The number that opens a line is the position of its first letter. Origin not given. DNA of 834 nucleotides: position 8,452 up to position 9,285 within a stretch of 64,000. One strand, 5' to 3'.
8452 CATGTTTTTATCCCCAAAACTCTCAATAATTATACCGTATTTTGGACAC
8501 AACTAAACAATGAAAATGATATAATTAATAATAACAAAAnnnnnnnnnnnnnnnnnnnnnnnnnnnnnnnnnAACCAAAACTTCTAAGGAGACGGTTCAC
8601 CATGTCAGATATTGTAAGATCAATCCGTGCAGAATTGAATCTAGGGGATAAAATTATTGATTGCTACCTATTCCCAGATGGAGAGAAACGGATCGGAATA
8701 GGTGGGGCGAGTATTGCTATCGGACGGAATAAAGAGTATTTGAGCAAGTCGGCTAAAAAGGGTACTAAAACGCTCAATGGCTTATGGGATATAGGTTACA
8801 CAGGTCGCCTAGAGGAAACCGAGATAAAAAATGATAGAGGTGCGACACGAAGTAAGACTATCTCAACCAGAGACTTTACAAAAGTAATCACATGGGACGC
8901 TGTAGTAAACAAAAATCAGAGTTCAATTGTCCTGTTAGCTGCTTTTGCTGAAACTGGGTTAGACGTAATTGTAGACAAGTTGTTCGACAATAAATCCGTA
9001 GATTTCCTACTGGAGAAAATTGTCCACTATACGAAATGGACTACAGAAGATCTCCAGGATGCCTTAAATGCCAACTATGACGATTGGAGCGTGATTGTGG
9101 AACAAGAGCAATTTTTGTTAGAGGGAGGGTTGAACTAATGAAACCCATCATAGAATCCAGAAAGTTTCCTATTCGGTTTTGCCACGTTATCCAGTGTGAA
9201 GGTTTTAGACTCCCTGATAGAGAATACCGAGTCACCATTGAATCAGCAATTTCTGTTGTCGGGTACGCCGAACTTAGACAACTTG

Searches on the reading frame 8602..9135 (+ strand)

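Call 78: search_protein_families(library=phrogs, proteins=[window:8602-9135:+], max_evalue=0.001)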
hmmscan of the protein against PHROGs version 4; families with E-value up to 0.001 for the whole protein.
window:8602-9135:+ (178 aa): 1 family
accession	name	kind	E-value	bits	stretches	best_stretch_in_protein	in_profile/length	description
phrog_32599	-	unknown function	1.3e-26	95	1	3-173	3-172/178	-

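Call 79: search_protein_families(library=pfam, proteins=[window:8602-9135:+], max_evalue=0.01)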
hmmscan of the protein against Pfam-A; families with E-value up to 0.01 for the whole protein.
window:8602-9135:+ (178 aa): 0 families
